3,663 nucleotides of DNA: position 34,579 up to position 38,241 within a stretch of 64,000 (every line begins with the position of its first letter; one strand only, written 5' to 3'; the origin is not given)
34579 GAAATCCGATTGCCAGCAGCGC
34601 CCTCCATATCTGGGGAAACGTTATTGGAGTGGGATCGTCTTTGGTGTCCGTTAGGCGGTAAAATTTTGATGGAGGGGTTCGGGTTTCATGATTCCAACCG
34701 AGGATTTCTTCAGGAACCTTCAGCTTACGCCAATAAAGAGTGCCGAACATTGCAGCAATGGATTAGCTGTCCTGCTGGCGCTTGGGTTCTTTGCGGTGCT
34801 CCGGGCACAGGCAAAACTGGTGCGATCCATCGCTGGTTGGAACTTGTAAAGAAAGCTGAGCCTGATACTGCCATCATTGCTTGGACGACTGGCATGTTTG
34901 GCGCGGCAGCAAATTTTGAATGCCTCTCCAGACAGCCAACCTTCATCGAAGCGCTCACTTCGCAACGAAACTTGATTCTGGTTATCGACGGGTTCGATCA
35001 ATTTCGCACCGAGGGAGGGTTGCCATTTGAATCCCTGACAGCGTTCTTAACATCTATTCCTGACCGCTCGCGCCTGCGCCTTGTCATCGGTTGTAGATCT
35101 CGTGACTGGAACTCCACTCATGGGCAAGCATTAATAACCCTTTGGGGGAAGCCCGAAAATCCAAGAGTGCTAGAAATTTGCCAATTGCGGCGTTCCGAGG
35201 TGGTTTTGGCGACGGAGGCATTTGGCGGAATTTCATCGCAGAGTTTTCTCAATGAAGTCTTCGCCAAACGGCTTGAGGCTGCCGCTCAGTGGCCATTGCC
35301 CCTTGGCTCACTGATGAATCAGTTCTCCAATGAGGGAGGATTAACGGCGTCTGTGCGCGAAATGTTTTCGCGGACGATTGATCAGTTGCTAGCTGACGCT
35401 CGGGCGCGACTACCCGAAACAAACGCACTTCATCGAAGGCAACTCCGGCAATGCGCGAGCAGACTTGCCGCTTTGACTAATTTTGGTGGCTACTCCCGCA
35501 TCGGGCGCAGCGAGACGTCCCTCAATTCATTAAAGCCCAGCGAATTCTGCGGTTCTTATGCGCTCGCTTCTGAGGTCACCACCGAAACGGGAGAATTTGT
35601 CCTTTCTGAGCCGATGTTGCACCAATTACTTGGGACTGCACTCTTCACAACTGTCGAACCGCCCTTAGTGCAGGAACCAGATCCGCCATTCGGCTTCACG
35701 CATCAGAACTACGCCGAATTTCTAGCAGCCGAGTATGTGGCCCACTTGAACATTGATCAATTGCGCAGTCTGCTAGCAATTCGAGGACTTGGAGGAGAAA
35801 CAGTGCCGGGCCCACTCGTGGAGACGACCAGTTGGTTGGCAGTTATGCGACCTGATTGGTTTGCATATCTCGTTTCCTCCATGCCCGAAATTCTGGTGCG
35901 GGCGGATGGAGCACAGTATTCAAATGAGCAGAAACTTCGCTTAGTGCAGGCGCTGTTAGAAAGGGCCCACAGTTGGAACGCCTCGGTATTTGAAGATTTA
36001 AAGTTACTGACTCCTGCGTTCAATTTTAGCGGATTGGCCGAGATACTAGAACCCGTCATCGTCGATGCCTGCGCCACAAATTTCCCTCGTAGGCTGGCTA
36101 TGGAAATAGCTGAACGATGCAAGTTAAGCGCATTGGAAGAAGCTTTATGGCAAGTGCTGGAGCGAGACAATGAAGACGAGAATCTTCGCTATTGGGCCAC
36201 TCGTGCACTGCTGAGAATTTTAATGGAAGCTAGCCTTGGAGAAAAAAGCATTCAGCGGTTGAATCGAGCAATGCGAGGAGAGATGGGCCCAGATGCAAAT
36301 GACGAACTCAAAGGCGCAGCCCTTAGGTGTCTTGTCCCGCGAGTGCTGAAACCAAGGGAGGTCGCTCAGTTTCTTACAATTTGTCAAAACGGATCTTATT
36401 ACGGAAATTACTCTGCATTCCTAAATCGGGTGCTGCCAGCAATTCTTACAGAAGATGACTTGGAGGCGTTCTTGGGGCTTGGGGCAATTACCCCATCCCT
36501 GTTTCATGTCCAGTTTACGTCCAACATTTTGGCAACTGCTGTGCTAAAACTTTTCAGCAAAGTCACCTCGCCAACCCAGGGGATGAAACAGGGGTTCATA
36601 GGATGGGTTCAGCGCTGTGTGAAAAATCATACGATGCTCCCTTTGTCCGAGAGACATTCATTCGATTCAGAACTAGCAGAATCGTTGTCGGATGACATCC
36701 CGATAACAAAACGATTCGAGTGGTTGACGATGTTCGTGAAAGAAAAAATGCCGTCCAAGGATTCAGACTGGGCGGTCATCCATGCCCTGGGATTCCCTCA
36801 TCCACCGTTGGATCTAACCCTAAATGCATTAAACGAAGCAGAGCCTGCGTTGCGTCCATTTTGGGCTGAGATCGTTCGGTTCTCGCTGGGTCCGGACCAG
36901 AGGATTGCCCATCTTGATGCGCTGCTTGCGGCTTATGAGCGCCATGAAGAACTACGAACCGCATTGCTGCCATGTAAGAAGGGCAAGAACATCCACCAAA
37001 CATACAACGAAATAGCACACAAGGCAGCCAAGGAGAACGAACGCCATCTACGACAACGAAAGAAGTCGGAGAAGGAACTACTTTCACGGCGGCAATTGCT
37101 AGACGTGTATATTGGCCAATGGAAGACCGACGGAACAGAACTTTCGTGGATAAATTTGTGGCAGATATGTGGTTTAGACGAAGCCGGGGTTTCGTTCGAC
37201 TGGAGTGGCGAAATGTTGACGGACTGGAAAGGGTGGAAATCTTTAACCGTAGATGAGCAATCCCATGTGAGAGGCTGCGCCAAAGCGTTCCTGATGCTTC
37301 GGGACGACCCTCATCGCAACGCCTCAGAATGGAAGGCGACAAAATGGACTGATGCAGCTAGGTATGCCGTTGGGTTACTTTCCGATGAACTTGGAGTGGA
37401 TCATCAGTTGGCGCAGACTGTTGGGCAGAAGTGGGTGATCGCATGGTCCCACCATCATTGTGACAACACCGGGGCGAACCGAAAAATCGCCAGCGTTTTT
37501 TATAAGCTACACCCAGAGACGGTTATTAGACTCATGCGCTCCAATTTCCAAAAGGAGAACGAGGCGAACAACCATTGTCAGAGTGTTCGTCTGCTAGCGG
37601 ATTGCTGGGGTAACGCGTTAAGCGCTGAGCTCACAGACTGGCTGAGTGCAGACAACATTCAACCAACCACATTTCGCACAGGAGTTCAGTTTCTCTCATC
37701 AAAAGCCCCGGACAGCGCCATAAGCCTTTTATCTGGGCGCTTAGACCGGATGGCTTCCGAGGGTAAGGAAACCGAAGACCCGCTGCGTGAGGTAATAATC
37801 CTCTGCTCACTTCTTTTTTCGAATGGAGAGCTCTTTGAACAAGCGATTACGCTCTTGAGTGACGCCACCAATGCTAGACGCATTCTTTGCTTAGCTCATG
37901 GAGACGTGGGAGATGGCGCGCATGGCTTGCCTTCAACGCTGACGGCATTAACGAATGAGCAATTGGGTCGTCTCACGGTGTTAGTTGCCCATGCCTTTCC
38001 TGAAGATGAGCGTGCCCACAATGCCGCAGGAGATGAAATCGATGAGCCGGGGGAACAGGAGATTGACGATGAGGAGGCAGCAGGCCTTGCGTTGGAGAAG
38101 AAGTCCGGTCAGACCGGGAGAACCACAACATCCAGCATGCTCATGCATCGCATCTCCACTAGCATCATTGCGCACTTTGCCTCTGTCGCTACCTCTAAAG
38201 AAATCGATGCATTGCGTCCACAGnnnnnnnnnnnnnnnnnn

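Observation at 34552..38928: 1458-aa NACHT NTPase with inverted architecture: NTPase first, long helical sensor-like region, acidic linker, C-terminal PD-(D/E)xK-like motif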

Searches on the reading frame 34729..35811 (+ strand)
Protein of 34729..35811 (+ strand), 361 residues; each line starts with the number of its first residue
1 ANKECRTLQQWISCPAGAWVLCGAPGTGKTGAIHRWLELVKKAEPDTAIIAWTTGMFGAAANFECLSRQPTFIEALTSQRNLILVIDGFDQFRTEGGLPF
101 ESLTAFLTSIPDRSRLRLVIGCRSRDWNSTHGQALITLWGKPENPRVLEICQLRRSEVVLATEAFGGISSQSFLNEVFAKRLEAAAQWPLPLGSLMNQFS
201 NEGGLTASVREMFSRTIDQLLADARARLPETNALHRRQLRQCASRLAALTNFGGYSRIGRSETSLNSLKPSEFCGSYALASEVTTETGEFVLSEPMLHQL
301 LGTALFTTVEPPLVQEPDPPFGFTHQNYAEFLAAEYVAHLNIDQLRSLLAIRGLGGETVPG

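Call 21: search_protein_families(library=ncbifam, proteins=[window:34729-35811:+], max_evalue=10)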
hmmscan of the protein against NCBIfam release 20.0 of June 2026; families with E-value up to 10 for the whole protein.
window:34729-35811:+ (361 aa): 5 families
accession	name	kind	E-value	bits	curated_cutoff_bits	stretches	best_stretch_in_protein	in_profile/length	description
NF058535.1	antiphage_EruA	equivalog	3.8e-20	71.7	1000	1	77-341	65-307/1318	NACHT domain-containing antiphage protein EruA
NF058534.1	antiphage_HyoA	equivalog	5.9e-08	30.8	1200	1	141-265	197-320/1430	NACHT domain-containing antiphage protein HyoA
TIGR01448.2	helicase_RecD2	equivalog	0.013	13.6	500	1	17-53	332-368/713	SF1B family DNA helicase RecD2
TIGR01447.1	recD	equivalog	0.053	12.1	310.15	1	20-46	167-193/597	exodeoxyribonuclease V subunit alpha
NF001624.0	PRK00411.1-2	subfamily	0.1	11.5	354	1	20-47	56-83/374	ORC1-type DNA replication protein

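Call 22: search_protein_families(library=pfam, proteins=[window:34729-35811:+], max_evalue=10)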
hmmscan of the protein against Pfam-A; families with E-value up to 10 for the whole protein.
window:34729-35811:+ (361 aa): 8 families
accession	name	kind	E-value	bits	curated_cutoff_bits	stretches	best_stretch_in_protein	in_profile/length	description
PF25199.1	nSTAND_NTPase5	-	0.00015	22.1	34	1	18-132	43-142/145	Novel STAND NTPase 5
PF13401.12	AAA_22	-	0.0011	19.8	27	1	16-50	5-39/130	AAA domain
PF24883.2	NPHP3_N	-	0.0027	18.4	24.8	2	72-123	116-162/164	Nephrocystin 3, N-terminal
PF13191.12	AAA_16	-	0.0034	18.3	32.6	1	17-76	25-73/167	AAA ATPase domain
PF10412.15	TrwB_AAD_bind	-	0.004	16.5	20.5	1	20-58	19-56/387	Type IV secretion-system coupling protein DNA-binding domain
PF13245.12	AAA_19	-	0.0089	16.6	25.1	1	15-53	10-50/134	AAA domain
PF05729.18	NACHT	-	0.011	16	26.7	1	72-133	73-139/167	NACHT domain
PF00448.28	SRP54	-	0.29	11.2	22.7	1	19-74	4-61/196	SRP54-type protein, GTPase domain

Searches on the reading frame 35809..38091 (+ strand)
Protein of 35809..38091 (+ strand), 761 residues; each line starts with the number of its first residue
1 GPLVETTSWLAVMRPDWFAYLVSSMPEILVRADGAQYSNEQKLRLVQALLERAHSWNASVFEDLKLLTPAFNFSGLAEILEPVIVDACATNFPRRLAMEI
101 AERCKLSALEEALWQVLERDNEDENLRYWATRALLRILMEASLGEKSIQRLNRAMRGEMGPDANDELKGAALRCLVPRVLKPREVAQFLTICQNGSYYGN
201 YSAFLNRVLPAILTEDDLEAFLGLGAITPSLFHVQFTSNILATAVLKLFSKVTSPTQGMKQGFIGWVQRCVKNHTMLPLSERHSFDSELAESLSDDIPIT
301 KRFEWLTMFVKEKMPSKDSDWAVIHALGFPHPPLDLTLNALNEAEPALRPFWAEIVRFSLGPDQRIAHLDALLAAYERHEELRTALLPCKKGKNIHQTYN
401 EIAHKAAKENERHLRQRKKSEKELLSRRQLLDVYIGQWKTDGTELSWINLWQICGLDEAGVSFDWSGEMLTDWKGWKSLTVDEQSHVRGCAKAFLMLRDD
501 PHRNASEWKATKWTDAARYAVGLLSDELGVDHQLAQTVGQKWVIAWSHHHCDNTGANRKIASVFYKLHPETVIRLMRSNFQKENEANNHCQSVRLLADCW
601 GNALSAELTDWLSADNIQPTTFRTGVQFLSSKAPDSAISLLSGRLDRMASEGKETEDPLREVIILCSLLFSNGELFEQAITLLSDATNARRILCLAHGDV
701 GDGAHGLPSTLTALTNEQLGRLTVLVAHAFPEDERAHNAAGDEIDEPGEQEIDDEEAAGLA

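Call 21: search_protein_families(library=ncbifam, proteins=[window:35809-38091:+], max_evalue=10)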
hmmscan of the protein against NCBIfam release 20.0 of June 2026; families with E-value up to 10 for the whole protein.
window:35809-38091:+ (761 aa): 0 families

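Call 22: search_protein_families(library=pfam, proteins=[window:35809-38091:+], max_evalue=10)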
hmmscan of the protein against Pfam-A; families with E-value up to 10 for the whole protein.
window:35809-38091:+ (761 aa): 1 family
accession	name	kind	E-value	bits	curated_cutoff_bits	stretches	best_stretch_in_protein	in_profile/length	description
PF13646.12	HEAT_2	-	0.44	11.3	27.7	1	90-156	14-72/88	HEAT repeats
